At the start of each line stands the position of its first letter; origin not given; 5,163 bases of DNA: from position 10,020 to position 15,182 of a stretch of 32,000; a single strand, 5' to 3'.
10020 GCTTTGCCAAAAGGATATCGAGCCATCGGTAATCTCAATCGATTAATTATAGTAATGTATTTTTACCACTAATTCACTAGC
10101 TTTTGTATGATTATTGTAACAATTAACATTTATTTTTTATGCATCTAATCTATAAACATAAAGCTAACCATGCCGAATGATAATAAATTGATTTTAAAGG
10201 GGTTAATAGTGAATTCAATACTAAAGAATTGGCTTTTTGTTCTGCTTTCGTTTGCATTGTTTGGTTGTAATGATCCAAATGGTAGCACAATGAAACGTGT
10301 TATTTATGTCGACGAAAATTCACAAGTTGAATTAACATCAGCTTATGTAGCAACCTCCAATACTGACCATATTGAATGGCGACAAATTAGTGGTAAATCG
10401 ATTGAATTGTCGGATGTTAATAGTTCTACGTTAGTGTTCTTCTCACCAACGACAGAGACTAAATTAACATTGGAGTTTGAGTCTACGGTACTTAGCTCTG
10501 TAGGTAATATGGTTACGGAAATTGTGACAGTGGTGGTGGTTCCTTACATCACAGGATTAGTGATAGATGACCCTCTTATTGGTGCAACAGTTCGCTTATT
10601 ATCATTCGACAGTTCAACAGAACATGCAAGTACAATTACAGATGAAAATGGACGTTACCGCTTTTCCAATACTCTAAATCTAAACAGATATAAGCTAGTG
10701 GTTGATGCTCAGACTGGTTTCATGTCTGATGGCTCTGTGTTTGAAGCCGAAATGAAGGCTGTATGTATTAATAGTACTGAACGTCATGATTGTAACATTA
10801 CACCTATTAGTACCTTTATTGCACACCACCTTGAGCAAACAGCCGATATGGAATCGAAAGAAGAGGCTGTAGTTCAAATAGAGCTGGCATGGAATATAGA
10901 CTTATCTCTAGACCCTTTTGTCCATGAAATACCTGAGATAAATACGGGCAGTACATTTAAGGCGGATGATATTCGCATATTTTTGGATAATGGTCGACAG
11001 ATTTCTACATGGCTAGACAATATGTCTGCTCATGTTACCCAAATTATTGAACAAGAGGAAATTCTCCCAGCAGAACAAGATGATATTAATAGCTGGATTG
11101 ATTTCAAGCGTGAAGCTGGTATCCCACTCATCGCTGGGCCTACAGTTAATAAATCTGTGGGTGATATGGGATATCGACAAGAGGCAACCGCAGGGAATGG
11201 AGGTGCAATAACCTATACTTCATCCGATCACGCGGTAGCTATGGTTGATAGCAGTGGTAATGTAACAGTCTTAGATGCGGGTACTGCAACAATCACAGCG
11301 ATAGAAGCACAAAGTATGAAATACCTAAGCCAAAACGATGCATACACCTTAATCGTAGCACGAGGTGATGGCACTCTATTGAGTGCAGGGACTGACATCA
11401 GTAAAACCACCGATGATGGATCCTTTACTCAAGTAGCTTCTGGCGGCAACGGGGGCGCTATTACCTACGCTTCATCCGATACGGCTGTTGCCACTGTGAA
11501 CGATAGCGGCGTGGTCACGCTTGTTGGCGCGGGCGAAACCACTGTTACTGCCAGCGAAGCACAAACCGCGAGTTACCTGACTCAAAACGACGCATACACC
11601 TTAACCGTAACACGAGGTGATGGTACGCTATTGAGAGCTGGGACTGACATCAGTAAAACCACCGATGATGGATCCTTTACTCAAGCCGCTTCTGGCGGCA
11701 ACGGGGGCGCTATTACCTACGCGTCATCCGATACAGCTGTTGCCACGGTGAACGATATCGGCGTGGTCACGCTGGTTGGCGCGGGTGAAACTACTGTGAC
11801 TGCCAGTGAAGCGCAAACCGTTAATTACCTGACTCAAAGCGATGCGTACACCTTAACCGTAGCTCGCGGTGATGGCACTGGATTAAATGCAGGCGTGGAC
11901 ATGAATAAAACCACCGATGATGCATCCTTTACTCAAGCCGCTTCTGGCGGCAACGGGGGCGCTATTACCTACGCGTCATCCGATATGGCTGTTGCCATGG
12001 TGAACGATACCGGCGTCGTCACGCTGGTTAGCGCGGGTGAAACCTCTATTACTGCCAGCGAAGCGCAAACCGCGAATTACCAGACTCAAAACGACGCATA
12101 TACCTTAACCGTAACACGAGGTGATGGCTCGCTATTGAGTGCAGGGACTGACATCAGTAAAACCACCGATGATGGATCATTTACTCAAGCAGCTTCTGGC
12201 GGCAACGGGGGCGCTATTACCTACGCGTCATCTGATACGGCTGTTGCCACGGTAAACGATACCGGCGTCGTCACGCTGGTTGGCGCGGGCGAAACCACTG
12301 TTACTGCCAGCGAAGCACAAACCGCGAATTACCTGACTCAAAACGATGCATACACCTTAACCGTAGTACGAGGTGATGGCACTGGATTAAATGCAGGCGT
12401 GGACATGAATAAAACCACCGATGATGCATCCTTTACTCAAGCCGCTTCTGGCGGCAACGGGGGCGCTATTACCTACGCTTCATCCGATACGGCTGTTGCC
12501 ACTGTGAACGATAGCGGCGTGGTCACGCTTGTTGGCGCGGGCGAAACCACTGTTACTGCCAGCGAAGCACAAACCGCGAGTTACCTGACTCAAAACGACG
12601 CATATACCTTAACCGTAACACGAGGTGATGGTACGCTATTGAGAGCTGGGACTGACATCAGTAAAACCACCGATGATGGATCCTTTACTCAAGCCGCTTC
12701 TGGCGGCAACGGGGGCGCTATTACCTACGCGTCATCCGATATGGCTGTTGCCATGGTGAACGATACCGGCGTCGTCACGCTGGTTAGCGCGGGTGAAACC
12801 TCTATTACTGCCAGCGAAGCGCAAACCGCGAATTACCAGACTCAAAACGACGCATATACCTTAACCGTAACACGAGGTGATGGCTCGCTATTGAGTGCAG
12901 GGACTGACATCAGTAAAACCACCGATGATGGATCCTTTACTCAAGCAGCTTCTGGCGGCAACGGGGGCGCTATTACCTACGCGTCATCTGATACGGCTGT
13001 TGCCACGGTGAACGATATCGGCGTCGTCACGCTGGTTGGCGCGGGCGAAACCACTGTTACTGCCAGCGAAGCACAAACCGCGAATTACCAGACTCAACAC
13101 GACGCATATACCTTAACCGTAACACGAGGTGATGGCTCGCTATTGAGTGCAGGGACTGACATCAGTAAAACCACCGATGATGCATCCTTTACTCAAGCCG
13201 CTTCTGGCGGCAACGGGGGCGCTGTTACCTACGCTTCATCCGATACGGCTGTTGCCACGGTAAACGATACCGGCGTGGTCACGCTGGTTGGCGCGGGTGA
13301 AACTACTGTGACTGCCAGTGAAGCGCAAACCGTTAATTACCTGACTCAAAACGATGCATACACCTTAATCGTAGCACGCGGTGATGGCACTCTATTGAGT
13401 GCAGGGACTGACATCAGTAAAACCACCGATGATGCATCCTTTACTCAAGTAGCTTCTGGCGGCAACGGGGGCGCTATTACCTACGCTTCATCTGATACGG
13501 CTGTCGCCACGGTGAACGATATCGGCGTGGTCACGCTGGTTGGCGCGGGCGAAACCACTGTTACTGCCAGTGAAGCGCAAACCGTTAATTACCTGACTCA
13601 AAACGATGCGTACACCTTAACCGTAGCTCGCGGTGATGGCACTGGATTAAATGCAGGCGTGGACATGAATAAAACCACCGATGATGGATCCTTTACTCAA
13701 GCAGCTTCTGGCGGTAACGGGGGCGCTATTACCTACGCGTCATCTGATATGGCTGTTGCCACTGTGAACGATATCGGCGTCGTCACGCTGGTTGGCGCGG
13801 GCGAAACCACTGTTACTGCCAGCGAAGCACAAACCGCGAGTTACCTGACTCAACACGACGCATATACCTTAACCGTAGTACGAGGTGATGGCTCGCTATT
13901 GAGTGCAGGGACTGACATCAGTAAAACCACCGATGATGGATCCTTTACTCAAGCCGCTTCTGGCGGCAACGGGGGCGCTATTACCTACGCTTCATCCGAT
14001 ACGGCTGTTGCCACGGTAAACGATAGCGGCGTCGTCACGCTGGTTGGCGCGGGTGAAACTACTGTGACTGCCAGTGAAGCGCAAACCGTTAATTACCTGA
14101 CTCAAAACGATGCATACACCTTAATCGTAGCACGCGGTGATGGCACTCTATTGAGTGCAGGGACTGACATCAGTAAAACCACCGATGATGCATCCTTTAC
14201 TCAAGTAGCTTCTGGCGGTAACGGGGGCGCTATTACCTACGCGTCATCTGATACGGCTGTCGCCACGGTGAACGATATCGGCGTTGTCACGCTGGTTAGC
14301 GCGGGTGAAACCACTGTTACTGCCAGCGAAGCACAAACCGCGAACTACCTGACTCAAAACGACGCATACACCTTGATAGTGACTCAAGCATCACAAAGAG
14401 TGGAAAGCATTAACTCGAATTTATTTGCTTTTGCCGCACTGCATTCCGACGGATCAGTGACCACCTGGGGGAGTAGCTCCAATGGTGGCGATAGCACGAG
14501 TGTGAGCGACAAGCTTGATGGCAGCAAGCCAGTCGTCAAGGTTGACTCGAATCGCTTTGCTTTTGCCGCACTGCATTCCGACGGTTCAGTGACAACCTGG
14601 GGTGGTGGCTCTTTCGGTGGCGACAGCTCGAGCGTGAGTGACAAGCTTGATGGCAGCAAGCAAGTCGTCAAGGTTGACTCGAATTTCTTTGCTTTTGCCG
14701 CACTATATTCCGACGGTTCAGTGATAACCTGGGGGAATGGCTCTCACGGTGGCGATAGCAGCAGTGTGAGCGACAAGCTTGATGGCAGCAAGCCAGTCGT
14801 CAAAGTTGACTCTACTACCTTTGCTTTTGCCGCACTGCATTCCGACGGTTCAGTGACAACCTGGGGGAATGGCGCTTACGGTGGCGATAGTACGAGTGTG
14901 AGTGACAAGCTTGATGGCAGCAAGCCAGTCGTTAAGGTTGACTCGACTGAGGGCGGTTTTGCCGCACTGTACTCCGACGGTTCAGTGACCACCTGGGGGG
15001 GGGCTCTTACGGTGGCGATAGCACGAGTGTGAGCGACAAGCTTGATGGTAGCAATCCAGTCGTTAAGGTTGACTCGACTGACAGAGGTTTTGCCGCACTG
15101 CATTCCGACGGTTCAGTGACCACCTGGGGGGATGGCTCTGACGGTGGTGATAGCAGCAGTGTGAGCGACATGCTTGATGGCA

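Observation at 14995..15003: G9 homopolymer sits exactly at the frame break of a ~1,946-aa adhesin gene: candidate slipped-strand ON/OFF switch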

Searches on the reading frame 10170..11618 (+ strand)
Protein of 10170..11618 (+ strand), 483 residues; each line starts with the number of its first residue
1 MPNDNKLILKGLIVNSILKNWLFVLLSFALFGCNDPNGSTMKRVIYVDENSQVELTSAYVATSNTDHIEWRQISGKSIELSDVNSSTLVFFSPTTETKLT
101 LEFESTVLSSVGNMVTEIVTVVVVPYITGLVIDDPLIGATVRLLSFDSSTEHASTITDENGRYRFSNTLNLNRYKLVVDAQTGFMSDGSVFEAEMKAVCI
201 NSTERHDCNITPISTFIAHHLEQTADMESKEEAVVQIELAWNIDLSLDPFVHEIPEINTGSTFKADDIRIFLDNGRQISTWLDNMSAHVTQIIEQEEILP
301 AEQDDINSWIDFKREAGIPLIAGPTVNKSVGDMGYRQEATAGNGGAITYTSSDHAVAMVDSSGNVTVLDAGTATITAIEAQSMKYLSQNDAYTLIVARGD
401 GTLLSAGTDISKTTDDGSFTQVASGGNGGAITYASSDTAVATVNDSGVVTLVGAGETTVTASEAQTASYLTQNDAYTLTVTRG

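Call 10: search_protein_families(library=pfam, proteins=[window:10170-11618:+], max_evalue=0.01)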
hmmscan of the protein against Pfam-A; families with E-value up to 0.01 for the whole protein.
seq(483 aa): 4 families
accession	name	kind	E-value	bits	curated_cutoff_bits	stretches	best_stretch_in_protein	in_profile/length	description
PF02368.24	Big_2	-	1.7e-10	41.1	22.8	2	338-380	28-69/79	Bacterial Ig-like domain (group 2)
PF13620.12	CarboxypepD_reg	-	2.1e-06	28.4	32.3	1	127-181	2-57/82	Carboxypeptidase regulatory-like domain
PF17210.9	SdrD_B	-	0.00037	21.1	29.7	1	136-185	24-71/112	SdrD B-like domain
PF13715.12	CarbopepD_reg_2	-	0.0035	17.8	32.2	0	127-180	1-52/88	CarboxypepD_reg-like domain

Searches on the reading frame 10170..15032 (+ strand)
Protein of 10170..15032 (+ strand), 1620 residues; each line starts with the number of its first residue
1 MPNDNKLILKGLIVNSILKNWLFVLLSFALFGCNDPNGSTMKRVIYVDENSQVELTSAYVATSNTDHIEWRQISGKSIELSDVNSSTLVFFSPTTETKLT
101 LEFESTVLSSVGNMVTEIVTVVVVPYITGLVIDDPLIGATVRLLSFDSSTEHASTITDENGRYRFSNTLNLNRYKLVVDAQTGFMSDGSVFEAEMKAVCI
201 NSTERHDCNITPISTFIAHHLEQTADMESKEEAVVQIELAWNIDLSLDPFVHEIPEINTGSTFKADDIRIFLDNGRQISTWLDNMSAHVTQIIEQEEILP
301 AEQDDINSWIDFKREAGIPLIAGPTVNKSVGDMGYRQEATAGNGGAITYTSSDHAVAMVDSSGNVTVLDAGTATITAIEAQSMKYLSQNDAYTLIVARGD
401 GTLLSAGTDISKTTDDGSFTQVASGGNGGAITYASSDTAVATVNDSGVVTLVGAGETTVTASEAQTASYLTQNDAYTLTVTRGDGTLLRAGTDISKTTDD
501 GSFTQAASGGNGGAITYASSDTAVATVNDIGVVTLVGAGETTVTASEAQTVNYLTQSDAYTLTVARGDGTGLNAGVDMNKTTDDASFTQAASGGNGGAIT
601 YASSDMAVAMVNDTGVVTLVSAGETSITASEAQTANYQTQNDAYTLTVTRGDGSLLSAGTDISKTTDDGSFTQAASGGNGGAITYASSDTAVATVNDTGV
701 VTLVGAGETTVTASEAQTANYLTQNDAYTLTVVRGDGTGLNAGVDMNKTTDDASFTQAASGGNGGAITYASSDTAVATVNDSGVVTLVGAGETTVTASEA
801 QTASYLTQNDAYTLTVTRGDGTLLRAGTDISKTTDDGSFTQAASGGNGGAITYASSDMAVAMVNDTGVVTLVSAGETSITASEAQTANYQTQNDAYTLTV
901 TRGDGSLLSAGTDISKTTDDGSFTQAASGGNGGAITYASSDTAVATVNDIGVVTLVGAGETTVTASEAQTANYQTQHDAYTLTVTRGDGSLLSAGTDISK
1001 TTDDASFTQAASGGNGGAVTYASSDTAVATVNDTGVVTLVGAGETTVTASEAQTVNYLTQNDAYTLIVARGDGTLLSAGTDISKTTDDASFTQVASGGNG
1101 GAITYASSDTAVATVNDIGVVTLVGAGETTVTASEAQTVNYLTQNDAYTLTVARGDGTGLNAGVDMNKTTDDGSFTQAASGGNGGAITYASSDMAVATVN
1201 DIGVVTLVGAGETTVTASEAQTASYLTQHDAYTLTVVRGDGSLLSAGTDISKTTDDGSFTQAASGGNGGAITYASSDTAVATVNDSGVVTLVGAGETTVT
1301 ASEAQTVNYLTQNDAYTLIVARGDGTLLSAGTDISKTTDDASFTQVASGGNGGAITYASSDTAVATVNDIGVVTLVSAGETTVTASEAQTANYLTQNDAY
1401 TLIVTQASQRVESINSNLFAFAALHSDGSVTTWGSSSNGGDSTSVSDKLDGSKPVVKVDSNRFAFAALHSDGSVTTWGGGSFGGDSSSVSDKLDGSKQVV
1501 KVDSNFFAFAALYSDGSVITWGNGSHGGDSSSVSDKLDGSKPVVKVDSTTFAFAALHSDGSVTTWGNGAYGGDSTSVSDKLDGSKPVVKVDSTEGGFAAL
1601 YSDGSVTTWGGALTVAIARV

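Call 11: find_encoding_contigs(protein=window:10170-15032:+, flank=10000, max_places=10)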
Protein window:10170-15032:+ (1620 aa): no gene with exactly this product is on record in the collection.

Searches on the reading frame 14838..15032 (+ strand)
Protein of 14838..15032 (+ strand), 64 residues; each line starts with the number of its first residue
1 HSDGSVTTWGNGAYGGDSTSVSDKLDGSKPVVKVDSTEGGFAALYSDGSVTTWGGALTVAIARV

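Call 31: find_encoding_contigs(protein=window:14838-15032:+, flank=10000, max_places=10)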
Protein window:14838-15032:+ (64 aa): no gene with exactly this product is on record in the collection.
